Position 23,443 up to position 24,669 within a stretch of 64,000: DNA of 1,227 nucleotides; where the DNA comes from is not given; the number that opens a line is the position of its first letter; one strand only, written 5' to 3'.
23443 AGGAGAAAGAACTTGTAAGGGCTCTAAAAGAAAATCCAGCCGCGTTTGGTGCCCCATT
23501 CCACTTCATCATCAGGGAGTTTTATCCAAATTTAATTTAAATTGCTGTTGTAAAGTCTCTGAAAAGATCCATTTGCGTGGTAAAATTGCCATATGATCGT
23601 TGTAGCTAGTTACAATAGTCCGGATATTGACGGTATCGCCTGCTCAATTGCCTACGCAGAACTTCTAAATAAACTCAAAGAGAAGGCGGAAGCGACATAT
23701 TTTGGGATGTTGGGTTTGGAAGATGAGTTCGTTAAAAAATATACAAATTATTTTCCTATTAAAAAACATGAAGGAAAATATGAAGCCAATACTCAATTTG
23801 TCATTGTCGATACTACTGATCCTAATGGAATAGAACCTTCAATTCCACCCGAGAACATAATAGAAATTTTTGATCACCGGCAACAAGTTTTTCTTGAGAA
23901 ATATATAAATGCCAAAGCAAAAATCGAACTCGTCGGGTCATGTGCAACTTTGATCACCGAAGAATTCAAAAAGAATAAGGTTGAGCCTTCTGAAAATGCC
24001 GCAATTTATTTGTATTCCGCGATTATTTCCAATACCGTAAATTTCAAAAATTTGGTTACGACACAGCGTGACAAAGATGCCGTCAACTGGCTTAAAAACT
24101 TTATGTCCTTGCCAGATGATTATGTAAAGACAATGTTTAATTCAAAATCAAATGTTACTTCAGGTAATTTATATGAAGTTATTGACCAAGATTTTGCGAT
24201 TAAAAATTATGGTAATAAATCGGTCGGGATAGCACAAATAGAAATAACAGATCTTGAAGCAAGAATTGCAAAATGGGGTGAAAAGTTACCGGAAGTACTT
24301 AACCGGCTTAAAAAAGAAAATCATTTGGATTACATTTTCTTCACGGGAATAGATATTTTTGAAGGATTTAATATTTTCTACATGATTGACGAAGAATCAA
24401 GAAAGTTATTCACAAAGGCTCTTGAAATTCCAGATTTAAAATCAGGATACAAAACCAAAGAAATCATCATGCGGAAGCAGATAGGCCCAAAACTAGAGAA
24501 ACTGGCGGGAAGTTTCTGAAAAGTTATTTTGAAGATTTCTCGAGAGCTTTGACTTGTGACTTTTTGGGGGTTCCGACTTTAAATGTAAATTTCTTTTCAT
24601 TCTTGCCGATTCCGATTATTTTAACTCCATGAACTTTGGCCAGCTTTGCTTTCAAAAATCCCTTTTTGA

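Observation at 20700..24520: Five-gene plus-strand island wedged between rplO and secY, splitting the universally linked spc-secY junction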

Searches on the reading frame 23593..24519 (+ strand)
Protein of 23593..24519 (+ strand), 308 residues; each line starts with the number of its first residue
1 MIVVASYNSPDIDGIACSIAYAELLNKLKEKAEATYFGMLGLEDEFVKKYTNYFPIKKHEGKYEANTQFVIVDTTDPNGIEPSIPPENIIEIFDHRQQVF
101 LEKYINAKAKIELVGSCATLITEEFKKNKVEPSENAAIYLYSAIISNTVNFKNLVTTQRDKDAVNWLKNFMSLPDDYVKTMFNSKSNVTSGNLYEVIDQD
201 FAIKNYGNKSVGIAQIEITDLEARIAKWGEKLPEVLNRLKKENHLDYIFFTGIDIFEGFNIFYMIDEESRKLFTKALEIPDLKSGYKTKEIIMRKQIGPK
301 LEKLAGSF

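Call 4: search_protein_families(library=pfam, proteins=[window:23593-24519:+], max_evalue=0.01)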
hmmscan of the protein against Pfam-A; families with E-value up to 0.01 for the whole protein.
window:23593-24519:+ (308 aa): 2 families
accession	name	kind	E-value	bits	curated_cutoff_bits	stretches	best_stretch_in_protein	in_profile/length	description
PF02833.19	DHHA2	-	6.7e-11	43.1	27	1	179-303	1-125/126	DHHA2 domain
PF01368.27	DHH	-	5.6e-08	33.6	28.1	1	2-144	2-125/125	DHH family, N-terminal domain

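Call 5: search_protein_families(library=ncbifam, proteins=[window:23593-24519:+], max_evalue=0.01)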
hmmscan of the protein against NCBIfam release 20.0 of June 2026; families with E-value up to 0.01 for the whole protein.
window:23593-24519:+ (308 aa): 11 families
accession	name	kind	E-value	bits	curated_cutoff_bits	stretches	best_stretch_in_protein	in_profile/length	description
NF003877.0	PRK05427.1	equivalog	2.1e-42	145.6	283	1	2-303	4-304/308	manganese-dependent inorganic pyrophosphatase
NF011443.0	PRK14869.1-5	equivalog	3.3e-35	121.5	335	2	70-303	309-542/546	putative manganese-dependent inorganic diphosphatase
NF011447.0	PRK14869.2-3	equivalog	7.7e-31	107.3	522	1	83-267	319-503/540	putative manganese-dependent inorganic diphosphatase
NF011441.0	PRK14869.1-3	equivalog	1.6e-29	103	753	2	82-303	320-541/548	putative manganese-dependent inorganic diphosphatase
NF011449.0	PRK14869.2-5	equivalog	1.4e-27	96.9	411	2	70-300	210-440/451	putative manganese-dependent inorganic diphosphatase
NF011440.0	PRK14869.1-2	equivalog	1.5e-26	93.2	746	2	69-302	302-534/541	putative manganese-dependent inorganic diphosphatase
NF011442.0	PRK14869.1-4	equivalog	2.9e-24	85.4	400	1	70-275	308-511/543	putative manganese-dependent inorganic diphosphatase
NF011445.0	PRK14869.2-1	equivalog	1.1e-23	83.5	483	1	88-303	328-543/548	putative manganese-dependent inorganic diphosphatase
NF011448.0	PRK14869.2-4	equivalog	1e-18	66.9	562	1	67-295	321-549/563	putative manganese-dependent inorganic diphosphatase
NF011444.0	PRK14869.1-6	equivalog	1.2e-14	53.8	1105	1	69-268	307-506/547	putative manganese-dependent inorganic diphosphatase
NF011446.0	PRK14869.2-2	equivalog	8.4e-14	50.9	601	1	65-255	317-507/576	putative manganese-dependent inorganic diphosphatase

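Call 8: find_encoding_contigs(protein=window:23593-24519:+, flank=10000, max_places=10)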
Protein window:23593-24519:+ (308 aa): 21 contigs read that carry it; 10 places shown.
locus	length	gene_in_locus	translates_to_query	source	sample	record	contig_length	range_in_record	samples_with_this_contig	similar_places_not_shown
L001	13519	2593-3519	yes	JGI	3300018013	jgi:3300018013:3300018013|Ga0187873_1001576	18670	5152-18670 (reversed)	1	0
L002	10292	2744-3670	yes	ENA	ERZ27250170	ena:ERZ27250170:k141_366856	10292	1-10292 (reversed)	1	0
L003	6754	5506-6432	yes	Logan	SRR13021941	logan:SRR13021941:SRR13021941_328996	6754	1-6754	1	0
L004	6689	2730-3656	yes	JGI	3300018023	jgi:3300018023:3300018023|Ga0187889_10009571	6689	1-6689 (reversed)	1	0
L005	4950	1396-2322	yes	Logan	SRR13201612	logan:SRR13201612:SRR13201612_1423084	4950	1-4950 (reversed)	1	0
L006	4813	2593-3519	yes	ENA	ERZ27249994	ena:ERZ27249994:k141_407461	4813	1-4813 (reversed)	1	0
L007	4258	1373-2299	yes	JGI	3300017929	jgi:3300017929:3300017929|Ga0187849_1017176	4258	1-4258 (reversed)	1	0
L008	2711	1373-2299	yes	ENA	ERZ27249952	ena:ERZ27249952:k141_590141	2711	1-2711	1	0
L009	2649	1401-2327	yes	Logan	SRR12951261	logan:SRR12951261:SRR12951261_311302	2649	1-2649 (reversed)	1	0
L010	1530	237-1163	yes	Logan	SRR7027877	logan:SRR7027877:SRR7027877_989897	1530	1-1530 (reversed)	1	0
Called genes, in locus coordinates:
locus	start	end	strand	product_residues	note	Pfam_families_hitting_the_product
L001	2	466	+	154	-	?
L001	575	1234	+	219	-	PF13374:TPR_10 (faint), PF13414:TPR_11 (weak), PF13432:TPR_16 (faint), PF13371:TPR_9 (weak), PF13431:TPR_17 (weak), PF00515:TPR_1, PF07719:TPR_2, PF13181:TPR_8 (weak)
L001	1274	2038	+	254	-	PF02273:Acyl_transf_2 (weak), PF12146:Hydrolase_4, PF20434:BD-FAE (weak), PF00561:Abhydrolase_1 (faint), PF12697:Abhydrolase_6 (weak), PF00326:Peptidase_S9, PF02129:Peptidase_S15 (faint)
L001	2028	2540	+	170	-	PF00293:NUDIX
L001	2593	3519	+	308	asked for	PF01368:DHH, PF02833:DHHA2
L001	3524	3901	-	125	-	-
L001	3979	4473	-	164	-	PF00333:Ribosomal_S5, PF03719:Ribosomal_S5_C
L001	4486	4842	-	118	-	PF00861:Ribosomal_L18p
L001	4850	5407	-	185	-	PF00347:Ribosomal_L6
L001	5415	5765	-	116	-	PF00410:Ribosomal_S8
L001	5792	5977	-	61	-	PF00253:Ribosomal_S14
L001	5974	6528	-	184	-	PF00281:Ribosomal_L5, PF00673:Ribosomal_L5_C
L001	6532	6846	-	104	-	PF00467:KOW, PF17136:ribosomal_L24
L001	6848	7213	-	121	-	PF00238:Ribosomal_L14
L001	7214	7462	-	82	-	PF00366:Ribosomal_S17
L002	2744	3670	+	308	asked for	PF01368:DHH, PF02833:DHHA2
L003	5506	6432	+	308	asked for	PF01368:DHH, PF02833:DHHA2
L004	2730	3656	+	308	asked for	PF01368:DHH, PF02833:DHHA2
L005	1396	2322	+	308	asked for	PF01368:DHH, PF02833:DHHA2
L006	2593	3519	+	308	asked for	PF01368:DHH, PF02833:DHHA2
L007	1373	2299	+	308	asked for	PF01368:DHH, PF02833:DHHA2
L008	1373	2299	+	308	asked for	PF01368:DHH, PF02833:DHHA2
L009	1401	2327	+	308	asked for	PF01368:DHH, PF02833:DHHA2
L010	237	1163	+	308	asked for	PF01368:DHH, PF02833:DHHA2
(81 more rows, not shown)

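Call 22: find_homologous_proteins(query=window:23593-24519:+, max_evalue=1e-10)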
Query window:23593-24519:+ (308 aa): 396 proteins with E <= 1e-10 among 2538 candidates; the best 120 are listed.
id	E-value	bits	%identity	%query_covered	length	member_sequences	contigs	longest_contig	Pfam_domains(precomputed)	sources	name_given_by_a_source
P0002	1.8e-172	591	86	100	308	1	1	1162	PF01368.28,PF02833.20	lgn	-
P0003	7.4e-171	585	85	100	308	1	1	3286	PF01368.28,PF02833.20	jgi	jgi:manganese-dependent inorganic pyrophosphatase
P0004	2.0e-165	567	83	100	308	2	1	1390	PF01368.28,PF02833.20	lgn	-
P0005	8.9e-142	490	71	98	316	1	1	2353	PF01368.28,PF02833.20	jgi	jgi:manganese-dependent inorganic pyrophosphatase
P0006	5.4e-141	487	71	99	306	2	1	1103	PF01368.28,PF02833.20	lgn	-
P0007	8.0e-141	487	70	99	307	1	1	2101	PF01368.28,PF02833.20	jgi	jgi:inorganic pyrophosphatase/exopolyphosphatase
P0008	2.1e-140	485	70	99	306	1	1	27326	PF01368.28,PF02833.20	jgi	jgi:inorganic pyrophosphatase/exopolyphosphatase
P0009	9.3e-135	467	69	98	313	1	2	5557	PF01368.28,PF02833.20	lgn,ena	-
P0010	3.6e-131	455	66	99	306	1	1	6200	PF01368.28,PF02833.20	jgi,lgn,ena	-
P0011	1.2e-130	453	68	99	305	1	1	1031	PF01368.28,PF02833.20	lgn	-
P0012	2.1e-130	453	66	100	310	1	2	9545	PF01368.28,PF02833.20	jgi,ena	jgi:inorganic pyrophosphatase/exopolyphosphatase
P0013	5.2e-130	451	65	100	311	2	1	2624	PF01368.28,PF02833.20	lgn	-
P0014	4.1e-127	442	67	98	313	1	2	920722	PF01368.28,PF02833.20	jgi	jgi:manganese-dependent inorganic pyrophosphatase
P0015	2.2e-125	436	64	99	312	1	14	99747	PF01368.28,PF02833.20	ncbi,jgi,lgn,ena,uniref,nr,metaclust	ncbi:hypothetical protein A2397_05235 [Candidatus Amesbacteria bacterium RIFOXYB1_FULL_44_23]|uniref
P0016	1.0e-124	434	65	99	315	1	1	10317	PF01368.28,PF02833.20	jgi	jgi:inorganic pyrophosphatase/exopolyphosphatase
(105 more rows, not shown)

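Call 23: find_encoding_contigs(protein=P0003, flank=10000, max_places=3)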
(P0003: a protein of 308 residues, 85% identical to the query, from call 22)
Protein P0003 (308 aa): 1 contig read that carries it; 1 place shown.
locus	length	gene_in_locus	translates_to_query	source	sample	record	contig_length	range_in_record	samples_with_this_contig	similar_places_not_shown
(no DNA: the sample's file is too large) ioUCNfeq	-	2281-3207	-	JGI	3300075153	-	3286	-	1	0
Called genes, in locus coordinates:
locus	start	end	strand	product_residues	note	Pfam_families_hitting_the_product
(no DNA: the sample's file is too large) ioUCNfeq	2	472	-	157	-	?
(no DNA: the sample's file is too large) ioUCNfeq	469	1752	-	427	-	PF00344:SecY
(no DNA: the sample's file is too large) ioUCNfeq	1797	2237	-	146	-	PF00293:NUDIX, PF14815:NUDIX_4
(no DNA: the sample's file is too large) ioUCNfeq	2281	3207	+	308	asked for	PF01368:DHH, PF02833:DHHA2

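Call 24: find_encoding_contigs(protein=P0008, flank=10000, max_places=3)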
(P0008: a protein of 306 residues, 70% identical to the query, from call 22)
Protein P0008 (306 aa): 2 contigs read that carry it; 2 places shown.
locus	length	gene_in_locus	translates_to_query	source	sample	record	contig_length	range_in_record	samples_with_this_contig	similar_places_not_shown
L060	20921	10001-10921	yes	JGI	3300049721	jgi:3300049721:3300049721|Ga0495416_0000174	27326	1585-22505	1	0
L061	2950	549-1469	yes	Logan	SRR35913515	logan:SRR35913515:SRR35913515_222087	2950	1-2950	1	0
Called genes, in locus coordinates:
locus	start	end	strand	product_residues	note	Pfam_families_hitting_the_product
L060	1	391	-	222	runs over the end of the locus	PF27462:RecX_N, PF21982:RecX_HTH1 (faint), PF02631:RecX_HTH2, PF21981:RecX_HTH3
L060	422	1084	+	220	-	-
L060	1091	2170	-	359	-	PF00154:RecA_N, PF06745:ATPase (weak), PF08423:Rad51, PF27531:MT3502_N, PF21096:RecA_C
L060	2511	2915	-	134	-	PF00380:Ribosomal_S9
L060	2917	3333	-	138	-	PF00572:Ribosomal_L13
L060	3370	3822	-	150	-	PF01196:Ribosomal_L17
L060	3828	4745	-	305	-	PF01193:RNA_pol_L, PF01000:RNA_pol_A_bac, PF03118:RNA_pol_A_CTD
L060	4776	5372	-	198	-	PF00163:Ribosomal_S4, PF01479:S4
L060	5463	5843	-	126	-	PF00411:Ribosomal_S11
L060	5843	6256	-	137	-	PF00416:Ribosomal_S13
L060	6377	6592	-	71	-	PF01176:eIF-1a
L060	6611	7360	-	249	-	PF00557:Peptidase_M24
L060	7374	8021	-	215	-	PF00406:ADK, PF13207:AAA_17, PF13238:AAA_18, PF05191:ADK_lid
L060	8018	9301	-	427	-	PF00344:SecY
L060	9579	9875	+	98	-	-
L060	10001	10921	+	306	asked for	PF01368:DHH (weak), PF02833:DHHA2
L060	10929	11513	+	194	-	PF01928:CYTH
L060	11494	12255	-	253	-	PF04229:GrpB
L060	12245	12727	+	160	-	PF13414:TPR_11, PF13432:TPR_16 (weak), PF13431:TPR_17 (weak), PF00515:TPR_1, PF07719:TPR_2, PF13181:TPR_8 (weak), PF13424:TPR_12 (weak), PF13414:TPR_11, +3 more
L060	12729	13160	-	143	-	PF00293:NUDIX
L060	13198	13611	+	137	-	-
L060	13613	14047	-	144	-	-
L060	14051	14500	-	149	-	PF00828:Ribosomal_L27A (weak)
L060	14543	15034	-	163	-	PF00333:Ribosomal_S5, PF03719:Ribosomal_S5_C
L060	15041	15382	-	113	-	PF00861:Ribosomal_L18p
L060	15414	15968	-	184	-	PF00347:Ribosomal_L6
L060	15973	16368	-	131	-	PF00410:Ribosomal_S8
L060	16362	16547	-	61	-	PF00253:Ribosomal_S14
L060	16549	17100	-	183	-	PF00281:Ribosomal_L5, PF00673:Ribosomal_L5_C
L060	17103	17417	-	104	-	PF00467:KOW, PF17136:ribosomal_L24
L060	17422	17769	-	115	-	PF00238:Ribosomal_L14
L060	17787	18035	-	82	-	PF00366:Ribosomal_S17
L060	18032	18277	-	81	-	-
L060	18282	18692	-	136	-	PF00252:Ribosomal_L16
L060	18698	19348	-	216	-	PF07650:KH_2, PF00189:Ribosomal_S3_C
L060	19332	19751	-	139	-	PF00237:Ribosomal_L22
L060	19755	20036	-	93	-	PF00203:Ribosomal_S19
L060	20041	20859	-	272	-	PF00181:Ribosomal_L2_N, PF03947:Ribosomal_L2_C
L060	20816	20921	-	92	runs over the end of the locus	PF00276:Ribosomal_L23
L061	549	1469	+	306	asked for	PF01368:DHH (weak), PF02833:DHHA2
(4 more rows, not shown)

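Call 25: find_encoding_contigs(protein=P0014, flank=10000, max_places=3)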
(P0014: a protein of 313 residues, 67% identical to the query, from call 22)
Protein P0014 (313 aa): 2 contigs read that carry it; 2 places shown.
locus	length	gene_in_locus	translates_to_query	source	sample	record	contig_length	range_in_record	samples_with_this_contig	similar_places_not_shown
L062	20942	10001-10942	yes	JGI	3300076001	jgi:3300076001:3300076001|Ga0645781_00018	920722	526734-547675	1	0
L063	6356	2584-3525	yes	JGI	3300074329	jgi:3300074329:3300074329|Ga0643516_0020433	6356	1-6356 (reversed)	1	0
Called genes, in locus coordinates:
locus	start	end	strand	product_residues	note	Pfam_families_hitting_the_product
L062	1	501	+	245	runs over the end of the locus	PF02673:BacA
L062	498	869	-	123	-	PF01219:DAGK_prokar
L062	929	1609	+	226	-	PF03734:YkuD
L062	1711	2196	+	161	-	PF01569:PAP2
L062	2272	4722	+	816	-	PF02190:LON_substr_bdg, PF00004:AAA, PF07728:AAA_5 (weak), PF22667:Lon_lid, PF05362:Lon_C, PF13541:ChlI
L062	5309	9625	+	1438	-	-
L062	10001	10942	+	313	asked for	PF01368:DHH (weak), PF02833:DHHA2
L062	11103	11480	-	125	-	-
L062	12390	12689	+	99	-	-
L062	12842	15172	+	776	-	PF01551:Peptidase_M23, PF01464:SLT (weak)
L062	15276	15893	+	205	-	-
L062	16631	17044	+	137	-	-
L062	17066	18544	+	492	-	-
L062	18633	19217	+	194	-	-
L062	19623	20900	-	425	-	-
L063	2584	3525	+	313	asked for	PF01368:DHH (weak), PF02833:DHHA2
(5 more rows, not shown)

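Call 26: find_related_loci(query=window:23593-24519:+, collection=metagenome_contigs, flank=10000)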
Query window:23593-24519:+ (308 aa) in metagenome_contigs; peptide patterns used: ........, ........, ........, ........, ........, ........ (x = any residue, [..] = any of these).
224 stretches matched a pattern, but none encodes a relative of the query by tblastn (E <= 1e-3).

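Call 28: search_solved_structures(query=A1, max_evalue=0.001, show_alignments=2)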
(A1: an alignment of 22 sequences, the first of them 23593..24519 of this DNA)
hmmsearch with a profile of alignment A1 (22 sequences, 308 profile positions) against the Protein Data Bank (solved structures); distinct sequences matched with E-value up to 0.001: 13.
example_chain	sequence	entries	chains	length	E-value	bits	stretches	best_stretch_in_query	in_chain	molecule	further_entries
2iw4_A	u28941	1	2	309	1.2e-30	110.3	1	2-303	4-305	MANGANESE-DEPENDENT INORGANIC PYROPHOSPHATASE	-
1k23_A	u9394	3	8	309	1.3e-30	110.1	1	2-303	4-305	Manganese-dependent inorganic pyrophosphatase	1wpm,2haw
6ll7_A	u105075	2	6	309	1.7e-24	90.1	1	4-305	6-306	Inorganic pyrophosphatase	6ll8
2eb0_A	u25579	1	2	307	5.5e-23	85.1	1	4-305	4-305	Manganese-dependent inorganic pyrophosphatase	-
4rpa_A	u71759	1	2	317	4.7e-22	82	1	7-306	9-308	Probable manganese-dependent inorganic pyrophosphatase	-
9m0m_A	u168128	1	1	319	8.9e-22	81.1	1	2-268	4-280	inorganic diphosphatase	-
1i74_A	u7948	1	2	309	3.8e-21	79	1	2-301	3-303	PROBABLE MANGANESE-DEPENDENT INORGANIC PYROPHOSPHATASE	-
1wpn_A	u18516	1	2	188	1.3e-19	74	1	2-183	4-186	Manganese-dependent inorganic pyrophosphatase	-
1k20_A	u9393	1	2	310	3e-18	69.5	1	2-303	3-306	Manganese-dependent inorganic pyrophosphatase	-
2enx_A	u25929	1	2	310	2.2e-17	66.7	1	2-260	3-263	Manganese-dependent inorganic pyrophosphatase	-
1wpp_A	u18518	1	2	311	4.8e-17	65.6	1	2-303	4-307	Probable manganese-dependent inorganic pyrophosphatase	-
5xsi_A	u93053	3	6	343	0.0002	24.1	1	2-170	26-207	Phosphodiesterase acting on cyclic dinucleotides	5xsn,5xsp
5xt3_A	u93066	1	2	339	0.00021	24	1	2-170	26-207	Phosphodiesterase acting on cyclic dinucleotides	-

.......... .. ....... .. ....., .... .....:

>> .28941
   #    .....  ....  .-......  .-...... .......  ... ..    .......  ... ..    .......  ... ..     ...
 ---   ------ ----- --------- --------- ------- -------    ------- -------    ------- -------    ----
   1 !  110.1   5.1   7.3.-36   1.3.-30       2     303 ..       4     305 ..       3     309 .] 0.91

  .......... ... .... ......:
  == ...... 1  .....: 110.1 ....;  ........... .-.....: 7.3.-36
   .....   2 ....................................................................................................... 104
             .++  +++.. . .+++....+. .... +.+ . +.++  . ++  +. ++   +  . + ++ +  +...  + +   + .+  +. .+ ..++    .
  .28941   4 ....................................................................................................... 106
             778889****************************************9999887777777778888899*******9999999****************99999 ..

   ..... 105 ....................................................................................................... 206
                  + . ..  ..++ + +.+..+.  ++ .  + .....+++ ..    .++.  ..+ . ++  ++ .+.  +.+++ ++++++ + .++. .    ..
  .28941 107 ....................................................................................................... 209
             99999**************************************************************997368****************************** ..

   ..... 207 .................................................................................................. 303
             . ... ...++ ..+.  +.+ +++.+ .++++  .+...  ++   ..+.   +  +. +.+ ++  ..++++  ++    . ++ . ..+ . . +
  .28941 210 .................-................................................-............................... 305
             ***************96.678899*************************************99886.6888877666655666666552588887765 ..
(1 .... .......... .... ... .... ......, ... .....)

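Call 29: find_related_loci(query=A1, collection=metagenome_contigs, flank=10000)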
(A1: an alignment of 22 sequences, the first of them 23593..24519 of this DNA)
Query A1 (308 aa) in metagenome_contigs; peptide patterns used: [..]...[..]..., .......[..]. (x = any residue, [..] = any of these).
573 stretches matched a pattern; 134 encode a relative of the query (tblastn E <= 1e-3); the best 80 are kept; 80 distinct loci.
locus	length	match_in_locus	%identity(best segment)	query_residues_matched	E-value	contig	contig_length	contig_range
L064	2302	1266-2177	66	1-304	6e-147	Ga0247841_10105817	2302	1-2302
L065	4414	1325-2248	66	1-307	1e-139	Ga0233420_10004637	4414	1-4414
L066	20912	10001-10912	64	1-304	3e-133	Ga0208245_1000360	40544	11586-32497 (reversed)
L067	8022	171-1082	63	1-304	7e-128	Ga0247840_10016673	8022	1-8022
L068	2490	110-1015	62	1-302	1e-134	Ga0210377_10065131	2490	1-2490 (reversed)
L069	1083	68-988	60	1-307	2e-140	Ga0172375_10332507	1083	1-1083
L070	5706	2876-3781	62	1-302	3e-126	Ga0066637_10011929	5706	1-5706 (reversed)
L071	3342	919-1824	62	1-302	7e-130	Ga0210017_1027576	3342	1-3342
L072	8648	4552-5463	62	1-304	3e-124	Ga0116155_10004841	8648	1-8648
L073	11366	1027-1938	61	1-304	1e-123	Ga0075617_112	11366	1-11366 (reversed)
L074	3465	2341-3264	60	1-307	9e-124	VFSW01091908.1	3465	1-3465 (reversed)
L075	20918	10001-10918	56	1-307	5e-119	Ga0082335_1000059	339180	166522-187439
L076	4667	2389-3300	58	1-304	2e-117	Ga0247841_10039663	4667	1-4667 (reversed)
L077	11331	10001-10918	59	1-306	2e-116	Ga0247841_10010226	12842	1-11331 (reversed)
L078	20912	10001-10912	55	1-304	2e-112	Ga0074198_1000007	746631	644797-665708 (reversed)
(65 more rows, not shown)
